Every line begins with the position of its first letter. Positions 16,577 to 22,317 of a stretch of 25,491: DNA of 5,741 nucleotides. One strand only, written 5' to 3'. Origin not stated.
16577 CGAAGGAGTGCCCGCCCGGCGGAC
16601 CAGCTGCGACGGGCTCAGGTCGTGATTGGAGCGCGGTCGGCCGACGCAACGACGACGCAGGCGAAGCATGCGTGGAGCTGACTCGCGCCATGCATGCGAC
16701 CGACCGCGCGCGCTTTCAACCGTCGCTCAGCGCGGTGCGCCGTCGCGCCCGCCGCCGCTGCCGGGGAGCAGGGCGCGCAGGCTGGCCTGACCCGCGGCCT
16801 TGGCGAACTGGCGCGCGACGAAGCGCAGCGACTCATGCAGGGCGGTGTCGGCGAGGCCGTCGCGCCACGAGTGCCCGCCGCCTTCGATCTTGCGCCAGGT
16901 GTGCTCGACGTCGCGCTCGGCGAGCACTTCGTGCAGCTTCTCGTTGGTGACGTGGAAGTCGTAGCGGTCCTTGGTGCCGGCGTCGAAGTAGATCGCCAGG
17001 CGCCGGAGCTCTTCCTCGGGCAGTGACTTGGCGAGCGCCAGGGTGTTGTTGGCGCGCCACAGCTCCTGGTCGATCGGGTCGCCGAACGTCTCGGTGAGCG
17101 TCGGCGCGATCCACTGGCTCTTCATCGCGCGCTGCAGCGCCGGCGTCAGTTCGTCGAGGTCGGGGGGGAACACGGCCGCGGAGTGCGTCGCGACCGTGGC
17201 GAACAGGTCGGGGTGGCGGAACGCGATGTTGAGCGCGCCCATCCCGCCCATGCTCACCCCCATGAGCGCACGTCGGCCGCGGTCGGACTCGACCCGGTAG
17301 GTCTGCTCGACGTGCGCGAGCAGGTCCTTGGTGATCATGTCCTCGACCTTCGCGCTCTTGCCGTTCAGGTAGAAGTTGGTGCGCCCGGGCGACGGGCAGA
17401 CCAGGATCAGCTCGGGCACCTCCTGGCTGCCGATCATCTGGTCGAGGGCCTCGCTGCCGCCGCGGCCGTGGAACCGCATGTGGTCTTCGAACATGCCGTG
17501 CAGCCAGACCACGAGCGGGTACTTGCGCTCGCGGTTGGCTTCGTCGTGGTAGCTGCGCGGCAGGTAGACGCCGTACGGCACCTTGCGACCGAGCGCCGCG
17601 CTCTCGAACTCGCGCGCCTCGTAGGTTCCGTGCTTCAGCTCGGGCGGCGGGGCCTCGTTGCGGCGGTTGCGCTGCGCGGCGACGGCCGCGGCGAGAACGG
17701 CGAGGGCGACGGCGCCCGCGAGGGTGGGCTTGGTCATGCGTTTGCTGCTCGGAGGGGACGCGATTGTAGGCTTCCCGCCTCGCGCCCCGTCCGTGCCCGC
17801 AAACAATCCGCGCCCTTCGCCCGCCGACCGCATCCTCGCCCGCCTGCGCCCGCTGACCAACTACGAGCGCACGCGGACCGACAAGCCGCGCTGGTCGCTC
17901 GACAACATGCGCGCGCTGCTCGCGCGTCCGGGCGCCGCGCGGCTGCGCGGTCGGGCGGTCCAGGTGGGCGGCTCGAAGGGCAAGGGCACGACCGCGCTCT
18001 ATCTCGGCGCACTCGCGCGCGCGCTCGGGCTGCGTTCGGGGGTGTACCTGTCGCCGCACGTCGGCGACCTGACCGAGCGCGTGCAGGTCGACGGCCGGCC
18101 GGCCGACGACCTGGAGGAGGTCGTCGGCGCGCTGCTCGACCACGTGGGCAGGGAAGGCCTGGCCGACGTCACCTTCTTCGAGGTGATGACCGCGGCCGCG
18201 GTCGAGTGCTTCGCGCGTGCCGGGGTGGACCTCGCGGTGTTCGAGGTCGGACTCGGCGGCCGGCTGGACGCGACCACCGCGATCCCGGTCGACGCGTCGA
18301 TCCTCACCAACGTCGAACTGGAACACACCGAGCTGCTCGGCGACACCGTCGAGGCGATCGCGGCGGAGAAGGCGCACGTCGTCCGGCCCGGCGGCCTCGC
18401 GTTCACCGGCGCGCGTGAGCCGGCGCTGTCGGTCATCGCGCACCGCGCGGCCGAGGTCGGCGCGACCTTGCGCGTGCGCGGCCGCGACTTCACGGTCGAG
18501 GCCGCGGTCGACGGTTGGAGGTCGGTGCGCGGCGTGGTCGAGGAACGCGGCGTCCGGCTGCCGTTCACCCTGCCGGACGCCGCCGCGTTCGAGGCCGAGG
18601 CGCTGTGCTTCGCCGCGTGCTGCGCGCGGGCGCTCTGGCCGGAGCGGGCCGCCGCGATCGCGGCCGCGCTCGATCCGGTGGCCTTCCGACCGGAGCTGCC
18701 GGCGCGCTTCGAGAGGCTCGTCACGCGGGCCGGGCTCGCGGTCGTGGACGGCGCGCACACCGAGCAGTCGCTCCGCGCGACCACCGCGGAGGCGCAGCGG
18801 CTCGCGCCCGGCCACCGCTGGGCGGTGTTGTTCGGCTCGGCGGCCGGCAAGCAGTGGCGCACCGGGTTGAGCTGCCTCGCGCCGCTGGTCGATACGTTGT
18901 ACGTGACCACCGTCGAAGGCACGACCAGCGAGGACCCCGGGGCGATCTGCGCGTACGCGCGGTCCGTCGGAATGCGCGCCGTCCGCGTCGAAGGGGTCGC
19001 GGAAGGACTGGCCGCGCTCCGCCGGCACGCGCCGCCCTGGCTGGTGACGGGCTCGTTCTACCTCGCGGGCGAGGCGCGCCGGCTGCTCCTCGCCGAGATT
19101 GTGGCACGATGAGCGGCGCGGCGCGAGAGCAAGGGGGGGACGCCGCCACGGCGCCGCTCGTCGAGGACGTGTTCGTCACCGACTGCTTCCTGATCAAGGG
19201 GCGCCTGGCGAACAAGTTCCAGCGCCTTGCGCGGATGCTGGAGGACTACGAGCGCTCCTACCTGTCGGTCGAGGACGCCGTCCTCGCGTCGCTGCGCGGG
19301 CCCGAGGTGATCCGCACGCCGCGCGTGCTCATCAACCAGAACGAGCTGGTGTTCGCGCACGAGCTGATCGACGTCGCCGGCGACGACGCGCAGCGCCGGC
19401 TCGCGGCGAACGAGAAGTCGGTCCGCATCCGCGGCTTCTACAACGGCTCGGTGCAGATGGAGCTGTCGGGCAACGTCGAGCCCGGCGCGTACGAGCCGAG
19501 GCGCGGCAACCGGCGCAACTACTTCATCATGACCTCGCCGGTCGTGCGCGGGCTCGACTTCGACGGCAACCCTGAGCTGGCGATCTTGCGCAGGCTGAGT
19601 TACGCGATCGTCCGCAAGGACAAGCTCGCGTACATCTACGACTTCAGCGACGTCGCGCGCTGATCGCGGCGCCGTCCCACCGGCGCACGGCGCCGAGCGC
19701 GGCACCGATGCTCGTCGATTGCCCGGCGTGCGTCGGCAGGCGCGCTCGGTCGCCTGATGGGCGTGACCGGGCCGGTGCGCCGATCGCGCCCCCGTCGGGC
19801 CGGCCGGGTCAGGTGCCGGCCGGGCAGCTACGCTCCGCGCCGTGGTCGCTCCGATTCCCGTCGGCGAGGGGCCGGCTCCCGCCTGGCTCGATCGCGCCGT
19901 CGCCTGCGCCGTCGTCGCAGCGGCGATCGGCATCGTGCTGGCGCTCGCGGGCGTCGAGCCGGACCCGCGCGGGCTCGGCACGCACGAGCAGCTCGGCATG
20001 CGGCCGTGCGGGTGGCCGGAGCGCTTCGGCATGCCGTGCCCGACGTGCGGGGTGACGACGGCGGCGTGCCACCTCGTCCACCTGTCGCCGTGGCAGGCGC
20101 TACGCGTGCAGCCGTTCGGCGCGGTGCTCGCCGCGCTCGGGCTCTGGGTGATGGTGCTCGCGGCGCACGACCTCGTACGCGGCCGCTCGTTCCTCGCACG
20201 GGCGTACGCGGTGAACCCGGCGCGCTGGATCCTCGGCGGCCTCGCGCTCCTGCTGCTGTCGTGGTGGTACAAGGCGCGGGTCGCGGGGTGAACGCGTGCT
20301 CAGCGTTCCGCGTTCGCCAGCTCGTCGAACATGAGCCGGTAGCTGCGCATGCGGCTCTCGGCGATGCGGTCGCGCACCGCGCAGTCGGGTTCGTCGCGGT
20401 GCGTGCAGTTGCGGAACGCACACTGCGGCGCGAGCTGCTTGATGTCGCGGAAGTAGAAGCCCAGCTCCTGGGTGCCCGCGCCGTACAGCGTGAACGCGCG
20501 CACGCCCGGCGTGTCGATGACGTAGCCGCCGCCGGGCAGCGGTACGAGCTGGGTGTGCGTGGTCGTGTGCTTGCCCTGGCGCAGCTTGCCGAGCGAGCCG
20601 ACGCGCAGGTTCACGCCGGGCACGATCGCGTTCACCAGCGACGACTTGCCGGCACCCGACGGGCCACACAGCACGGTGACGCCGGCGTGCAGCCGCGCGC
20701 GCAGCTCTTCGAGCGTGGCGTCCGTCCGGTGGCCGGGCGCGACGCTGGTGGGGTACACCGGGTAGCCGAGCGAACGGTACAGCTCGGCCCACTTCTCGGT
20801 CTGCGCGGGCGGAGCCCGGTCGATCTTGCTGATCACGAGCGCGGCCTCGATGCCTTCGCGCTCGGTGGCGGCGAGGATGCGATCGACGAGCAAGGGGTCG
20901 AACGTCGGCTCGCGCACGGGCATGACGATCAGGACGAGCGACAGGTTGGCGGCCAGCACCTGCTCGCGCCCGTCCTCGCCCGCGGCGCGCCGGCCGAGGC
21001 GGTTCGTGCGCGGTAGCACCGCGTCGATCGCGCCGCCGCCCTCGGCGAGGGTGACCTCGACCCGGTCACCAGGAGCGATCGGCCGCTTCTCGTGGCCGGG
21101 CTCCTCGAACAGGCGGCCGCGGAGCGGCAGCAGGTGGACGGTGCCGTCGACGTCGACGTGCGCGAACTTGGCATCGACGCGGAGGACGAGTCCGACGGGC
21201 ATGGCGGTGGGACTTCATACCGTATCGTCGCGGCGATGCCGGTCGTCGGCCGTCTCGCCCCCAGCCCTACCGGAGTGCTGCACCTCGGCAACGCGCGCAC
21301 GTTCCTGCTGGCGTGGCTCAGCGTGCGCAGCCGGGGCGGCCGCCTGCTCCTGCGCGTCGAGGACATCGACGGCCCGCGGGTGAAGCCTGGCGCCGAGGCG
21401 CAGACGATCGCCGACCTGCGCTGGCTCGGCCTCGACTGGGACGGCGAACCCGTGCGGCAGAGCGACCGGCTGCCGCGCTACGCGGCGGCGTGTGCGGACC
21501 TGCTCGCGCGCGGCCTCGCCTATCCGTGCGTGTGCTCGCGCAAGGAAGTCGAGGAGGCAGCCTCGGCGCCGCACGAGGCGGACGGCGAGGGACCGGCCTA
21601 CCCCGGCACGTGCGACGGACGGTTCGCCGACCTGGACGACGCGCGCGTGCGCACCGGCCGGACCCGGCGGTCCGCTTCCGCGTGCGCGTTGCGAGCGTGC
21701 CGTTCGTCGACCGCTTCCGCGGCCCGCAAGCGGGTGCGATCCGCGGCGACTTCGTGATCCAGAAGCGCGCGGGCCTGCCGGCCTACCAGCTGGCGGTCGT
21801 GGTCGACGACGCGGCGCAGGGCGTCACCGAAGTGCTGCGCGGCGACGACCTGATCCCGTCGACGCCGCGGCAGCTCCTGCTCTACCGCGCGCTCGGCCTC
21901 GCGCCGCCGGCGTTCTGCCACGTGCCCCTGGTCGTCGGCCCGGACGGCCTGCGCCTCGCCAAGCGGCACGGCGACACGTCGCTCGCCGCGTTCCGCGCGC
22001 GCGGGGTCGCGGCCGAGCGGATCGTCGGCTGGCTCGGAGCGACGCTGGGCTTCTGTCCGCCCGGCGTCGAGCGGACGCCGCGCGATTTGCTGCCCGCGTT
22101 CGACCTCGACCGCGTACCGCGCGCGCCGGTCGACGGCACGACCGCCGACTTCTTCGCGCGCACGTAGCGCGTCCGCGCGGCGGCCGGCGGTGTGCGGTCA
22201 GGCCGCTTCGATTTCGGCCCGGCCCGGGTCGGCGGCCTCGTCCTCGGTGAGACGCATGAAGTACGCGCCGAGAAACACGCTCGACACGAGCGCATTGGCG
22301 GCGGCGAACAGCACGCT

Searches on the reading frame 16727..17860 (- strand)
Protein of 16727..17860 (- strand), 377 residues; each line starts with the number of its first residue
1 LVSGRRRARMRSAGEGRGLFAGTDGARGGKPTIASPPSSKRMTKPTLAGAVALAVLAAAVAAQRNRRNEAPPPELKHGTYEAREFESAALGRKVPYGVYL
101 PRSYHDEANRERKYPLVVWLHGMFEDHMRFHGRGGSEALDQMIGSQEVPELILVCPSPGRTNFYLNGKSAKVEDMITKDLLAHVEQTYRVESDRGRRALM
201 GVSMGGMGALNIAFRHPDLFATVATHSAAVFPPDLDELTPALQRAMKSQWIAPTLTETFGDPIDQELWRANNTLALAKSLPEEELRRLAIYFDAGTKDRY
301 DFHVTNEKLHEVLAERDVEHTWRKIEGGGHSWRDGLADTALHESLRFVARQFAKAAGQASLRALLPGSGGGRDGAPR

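Call 22: search_protein_families(library=pfam, proteins=[window:16727-17860:-], max_evalue=0.01)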
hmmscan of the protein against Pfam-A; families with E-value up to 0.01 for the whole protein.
window:16727-17860:- (377 aa): 7 families
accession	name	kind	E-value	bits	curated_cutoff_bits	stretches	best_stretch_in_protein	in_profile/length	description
PF00756.26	Esterase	-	2.1e-30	106.8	22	1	87-334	1-239/251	Putative esterase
PF12146.15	Hydrolase_4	-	4.8e-06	26.5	27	1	174-247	56-129/239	Serine aminopeptidase, S33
PF00561.26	Abhydrolase_1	-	5.7e-06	26.6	25.8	1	173-258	48-130/245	alpha/beta hydrolase fold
PF00326.27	Peptidase_S9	-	0.0004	20.4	22.6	1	182-352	53-210/213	Prolyl oligopeptidase family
PF01738.24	DLH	-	0.0019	18.3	21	0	168-230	69-130/217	Dienelactone hydrolase family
PF10503.15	Esterase_PHB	-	0.0033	17.1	23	0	184-232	88-134/219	Esterase PHB depolymerase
PF12740.14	PETase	-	0.0091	15.9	28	0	191-256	121-186/263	PET hydrolase-like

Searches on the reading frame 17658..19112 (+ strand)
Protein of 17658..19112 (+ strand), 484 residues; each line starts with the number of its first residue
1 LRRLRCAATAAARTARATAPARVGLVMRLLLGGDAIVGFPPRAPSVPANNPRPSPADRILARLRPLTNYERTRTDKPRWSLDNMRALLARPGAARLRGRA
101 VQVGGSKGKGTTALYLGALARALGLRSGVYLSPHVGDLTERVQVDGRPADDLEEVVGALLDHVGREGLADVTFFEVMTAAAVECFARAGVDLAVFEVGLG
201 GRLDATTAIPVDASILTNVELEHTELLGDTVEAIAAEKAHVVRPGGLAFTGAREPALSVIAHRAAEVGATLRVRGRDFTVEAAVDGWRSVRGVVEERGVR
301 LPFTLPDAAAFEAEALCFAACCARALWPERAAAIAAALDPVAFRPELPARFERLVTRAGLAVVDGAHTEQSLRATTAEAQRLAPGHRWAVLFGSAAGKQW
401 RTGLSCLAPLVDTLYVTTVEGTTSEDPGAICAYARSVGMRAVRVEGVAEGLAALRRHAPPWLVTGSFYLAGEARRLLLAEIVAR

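Call 22: search_protein_families(library=pfam, proteins=[window:17658-19112:+], max_evalue=0.01)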
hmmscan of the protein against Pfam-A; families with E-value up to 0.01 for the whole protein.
window:17658-19112:+ (484 aa): 2 families
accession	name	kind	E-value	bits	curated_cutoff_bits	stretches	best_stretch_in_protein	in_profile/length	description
PF02875.26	Mur_ligase_C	-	2.4e-10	41.8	28.4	1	350-459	2-116/127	Mur ligase, glutamate ligase domain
PF08245.18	Mur_ligase_M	-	9.1e-06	26.2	24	1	103-243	1-111/200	Mur ligase middle domain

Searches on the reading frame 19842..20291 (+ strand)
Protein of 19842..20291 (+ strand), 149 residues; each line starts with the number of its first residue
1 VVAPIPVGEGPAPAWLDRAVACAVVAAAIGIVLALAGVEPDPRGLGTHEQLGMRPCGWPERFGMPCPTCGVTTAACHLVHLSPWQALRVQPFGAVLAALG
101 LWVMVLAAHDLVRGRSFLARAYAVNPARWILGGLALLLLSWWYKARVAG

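Call 22: search_protein_families(library=pfam, proteins=[window:19842-20291:+], max_evalue=0.01)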
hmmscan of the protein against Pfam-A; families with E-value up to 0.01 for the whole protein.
window:19842-20291:+ (149 aa): 1 family
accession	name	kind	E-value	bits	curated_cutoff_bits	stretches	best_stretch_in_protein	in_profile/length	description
PF10825.13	DUF2752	-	8.4e-10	39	27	1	62-103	7-48/49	Protein of unknown function (DUF2752)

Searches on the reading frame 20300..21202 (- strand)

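Call 22: search_protein_families(library=pfam, proteins=[window:20300-21202:-], max_evalue=0.01)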
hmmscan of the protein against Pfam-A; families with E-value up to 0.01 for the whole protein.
window:20300-21202:- (300 aa): 8 families
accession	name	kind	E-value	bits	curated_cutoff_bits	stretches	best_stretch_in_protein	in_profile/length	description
PF03193.22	RsgA_GTPase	-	1.1e-47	162.6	30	1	62-239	1-173/174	RsgA GTPase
PF20703.3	nSTAND1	-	8.2e-05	22.8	27.1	1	162-197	21-58/379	Novel STAND NTPase 1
PF01926.29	MMR_HSR1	-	8.7e-05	23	21.9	1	177-234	3-56/113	50S ribosome-binding GTPase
PF13555.12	AAA_29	-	0.00039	20.6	27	1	171-193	19-42/61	P-loop containing region of AAA domain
PF13476.12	AAA_23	-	0.00052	21.2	27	1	171-193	17-39/201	AAA domain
PF00005.33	ABC_tran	-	0.0016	19.5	25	1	175-204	13-42/137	ABC transporter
PF13401.12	AAA_22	-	0.0048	17.6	27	0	172-194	4-26/130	AAA domain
PF02463.25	SMC_N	-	0.0056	16.6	40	1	167-194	18-47/220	RecF/RecN/SMC N terminal domain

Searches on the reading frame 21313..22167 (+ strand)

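Call 22: search_protein_families(library=pfam, proteins=[window:21313-22167:+], max_evalue=0.01)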
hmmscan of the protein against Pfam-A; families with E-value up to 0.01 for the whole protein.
window:21313-22167:+ (284 aa): 1 family
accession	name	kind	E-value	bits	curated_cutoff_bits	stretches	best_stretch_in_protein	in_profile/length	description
PF00749.27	tRNA-synt_1c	-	3.2e-18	66.1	23.4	1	119-239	145-270/314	tRNA synthetases class I (E and Q), catalytic domain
